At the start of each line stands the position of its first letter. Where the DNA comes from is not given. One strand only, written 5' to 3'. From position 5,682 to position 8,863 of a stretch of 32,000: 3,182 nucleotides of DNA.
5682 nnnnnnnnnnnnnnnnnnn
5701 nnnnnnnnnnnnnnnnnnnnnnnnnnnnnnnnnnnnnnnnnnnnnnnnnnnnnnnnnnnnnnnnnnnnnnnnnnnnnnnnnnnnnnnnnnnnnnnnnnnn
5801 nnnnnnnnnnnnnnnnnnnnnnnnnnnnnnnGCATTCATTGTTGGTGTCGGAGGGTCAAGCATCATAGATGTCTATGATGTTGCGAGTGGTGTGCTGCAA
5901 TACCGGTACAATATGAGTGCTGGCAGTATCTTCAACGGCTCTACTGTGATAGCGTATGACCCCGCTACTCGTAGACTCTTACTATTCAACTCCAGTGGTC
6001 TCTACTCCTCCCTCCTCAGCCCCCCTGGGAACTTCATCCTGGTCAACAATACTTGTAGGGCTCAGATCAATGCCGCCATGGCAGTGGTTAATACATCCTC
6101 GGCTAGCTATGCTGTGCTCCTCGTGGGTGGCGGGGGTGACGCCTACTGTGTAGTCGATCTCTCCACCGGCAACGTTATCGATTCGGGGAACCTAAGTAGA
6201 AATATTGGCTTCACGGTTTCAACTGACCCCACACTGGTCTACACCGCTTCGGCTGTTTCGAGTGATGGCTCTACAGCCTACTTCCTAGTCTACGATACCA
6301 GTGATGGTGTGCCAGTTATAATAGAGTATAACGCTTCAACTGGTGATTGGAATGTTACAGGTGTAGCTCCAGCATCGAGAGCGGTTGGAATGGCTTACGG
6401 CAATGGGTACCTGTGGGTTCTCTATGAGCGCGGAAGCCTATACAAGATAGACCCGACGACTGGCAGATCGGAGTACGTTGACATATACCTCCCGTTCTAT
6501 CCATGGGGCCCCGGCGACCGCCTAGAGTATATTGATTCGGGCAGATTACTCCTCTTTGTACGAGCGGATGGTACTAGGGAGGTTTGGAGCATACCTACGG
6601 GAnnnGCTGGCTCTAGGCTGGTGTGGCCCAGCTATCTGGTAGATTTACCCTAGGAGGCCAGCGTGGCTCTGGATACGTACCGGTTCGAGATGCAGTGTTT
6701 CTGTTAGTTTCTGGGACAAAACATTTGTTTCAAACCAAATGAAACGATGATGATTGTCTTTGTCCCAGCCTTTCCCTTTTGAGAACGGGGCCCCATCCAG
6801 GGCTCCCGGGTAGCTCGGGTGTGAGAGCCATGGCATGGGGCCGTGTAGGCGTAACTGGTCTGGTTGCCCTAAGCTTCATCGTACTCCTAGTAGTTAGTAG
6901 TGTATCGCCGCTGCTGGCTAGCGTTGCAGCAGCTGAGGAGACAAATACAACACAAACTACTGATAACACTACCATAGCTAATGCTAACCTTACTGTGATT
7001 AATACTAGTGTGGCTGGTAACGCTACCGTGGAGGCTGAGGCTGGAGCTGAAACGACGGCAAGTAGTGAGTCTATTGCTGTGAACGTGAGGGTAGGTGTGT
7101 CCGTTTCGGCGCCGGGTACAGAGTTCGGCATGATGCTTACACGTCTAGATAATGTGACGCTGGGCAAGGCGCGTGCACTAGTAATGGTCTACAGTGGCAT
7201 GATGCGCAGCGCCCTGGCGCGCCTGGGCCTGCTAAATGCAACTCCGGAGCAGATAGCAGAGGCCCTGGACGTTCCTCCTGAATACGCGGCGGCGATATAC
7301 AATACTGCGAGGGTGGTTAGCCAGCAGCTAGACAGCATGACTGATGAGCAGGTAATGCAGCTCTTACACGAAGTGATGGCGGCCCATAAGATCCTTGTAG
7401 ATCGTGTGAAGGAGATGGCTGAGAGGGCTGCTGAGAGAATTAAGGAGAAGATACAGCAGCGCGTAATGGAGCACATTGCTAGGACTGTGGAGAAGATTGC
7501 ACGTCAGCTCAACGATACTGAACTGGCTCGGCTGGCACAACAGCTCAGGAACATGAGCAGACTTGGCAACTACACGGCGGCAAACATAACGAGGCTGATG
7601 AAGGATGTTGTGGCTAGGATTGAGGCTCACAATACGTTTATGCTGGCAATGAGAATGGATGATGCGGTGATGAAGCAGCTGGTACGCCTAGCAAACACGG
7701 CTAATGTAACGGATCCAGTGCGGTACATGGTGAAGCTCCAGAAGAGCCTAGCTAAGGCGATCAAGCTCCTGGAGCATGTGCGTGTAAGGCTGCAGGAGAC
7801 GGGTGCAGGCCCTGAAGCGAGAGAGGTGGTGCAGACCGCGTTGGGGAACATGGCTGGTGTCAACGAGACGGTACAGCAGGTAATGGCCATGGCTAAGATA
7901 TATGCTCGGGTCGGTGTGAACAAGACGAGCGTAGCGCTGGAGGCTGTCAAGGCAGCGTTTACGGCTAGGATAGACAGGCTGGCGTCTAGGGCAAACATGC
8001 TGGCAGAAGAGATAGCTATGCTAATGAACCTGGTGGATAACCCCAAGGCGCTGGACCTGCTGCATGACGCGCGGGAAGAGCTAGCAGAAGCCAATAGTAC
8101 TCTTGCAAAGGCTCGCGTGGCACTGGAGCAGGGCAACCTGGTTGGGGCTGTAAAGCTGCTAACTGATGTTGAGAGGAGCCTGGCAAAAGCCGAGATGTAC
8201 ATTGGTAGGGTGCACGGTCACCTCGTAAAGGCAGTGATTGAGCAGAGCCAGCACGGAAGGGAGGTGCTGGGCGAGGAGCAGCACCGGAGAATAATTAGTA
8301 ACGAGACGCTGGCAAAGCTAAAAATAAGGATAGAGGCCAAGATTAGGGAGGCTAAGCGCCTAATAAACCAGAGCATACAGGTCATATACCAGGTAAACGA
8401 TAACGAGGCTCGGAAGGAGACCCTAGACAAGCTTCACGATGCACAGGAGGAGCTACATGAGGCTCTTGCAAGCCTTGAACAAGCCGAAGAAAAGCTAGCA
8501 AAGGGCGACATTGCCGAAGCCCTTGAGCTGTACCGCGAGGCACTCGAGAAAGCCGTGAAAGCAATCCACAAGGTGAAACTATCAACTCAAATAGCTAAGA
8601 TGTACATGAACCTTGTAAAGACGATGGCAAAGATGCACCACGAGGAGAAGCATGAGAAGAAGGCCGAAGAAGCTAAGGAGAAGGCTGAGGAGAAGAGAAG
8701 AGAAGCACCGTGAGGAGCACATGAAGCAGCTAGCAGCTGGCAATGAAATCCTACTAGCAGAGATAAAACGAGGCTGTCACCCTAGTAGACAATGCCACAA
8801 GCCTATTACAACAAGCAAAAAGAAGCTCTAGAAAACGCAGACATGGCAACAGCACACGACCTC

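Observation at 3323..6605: Two overlapping genes with prepilin-like signal peptides, the second a 953-aa lectin/propeller giant, with no pilus assembly machinery nearby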

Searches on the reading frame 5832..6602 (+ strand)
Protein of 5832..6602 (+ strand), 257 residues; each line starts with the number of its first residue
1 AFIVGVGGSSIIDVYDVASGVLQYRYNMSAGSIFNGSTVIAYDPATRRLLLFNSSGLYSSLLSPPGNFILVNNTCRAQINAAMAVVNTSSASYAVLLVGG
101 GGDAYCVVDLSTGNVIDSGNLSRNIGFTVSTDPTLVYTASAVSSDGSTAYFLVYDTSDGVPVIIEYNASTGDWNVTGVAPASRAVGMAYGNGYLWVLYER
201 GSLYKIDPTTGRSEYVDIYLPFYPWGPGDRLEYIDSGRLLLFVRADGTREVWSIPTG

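Call 96: search_protein_families(library=pfam, proteins=[window:5832-6602:+], max_evalue=10)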
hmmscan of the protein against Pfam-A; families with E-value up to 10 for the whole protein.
window:5832-6602:+ (257 aa): 2 families
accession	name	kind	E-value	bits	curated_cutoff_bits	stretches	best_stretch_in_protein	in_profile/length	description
PF14339.12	DUF4394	-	0.0019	18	29.6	1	171-214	15-60/230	Domain of unknown function (DUF4394)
PF13360.13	PQQ_2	-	0.0024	18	27.6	1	89-212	111-228/233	Outer membrane protein assembly factor BamB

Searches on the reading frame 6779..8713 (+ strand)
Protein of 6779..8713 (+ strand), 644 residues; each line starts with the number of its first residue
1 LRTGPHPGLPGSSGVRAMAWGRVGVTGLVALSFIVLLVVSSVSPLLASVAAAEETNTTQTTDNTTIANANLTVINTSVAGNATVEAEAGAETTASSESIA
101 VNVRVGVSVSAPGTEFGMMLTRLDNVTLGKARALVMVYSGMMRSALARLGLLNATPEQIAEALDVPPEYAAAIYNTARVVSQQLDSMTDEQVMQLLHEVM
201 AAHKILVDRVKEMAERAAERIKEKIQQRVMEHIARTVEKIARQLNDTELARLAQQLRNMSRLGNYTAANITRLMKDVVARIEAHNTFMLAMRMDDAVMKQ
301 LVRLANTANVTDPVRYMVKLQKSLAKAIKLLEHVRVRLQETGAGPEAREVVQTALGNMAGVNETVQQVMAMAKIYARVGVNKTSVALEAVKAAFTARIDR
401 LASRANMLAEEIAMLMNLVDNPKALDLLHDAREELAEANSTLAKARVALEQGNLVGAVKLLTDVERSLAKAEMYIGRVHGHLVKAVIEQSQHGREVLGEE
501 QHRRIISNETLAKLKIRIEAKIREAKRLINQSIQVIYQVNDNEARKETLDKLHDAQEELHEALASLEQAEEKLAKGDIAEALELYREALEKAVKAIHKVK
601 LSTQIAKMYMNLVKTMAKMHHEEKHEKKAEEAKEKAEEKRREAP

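Call 6: search_protein_families(library=pfam, proteins=[window:6779-8713:+], max_evalue=1)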
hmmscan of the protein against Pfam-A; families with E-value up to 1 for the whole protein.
window:6779-8713:+ (644 aa): 8 families
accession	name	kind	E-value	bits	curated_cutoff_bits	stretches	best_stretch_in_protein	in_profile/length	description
PF17110.10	TFB6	-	0.045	14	21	1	532-639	26-136/170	Subunit 11 of the general transcription factor TFIIH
PF19046.5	GM130_C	-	0.12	12.6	23.5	0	184-199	3-18/46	GM130 C-terminal binding motif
PF22360.1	SbsC_spectrin-like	-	0.17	13.1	26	1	564-594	8-38/62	SbsC,spectrin-like repeat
PF07721.20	TPR_4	-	0.37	12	27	0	441-458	4-21/26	Tetratricopeptide repeat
PF00515.34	TPR_1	-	0.4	11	27.8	0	574-590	13-29/34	Tetratricopeptide repeat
PF18834.6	LPD22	-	0.41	11.4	28.6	1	212-266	32-87/97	Large polyvalent protein associated domain 22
PF20666.3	ZW10_C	-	0.45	10.9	25.8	0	154-227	51-124/131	Centromere/kinetochore protein zw10, C-terminal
PF13432.12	TPR_16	-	0.85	10.6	32.7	1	566-592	1-27/65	Tetratricopeptide repeat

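Call 7: search_protein_families(library=ncbifam, proteins=[window:6779-8713:+], max_evalue=1)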
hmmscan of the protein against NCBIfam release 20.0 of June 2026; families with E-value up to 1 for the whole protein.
window:6779-8713:+ (644 aa): 1 family
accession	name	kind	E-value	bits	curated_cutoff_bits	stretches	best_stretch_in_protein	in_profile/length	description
NF010347.0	PRK13775.1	equivalog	0.032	13.5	381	1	301-366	92-151/331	formimidoylglutamase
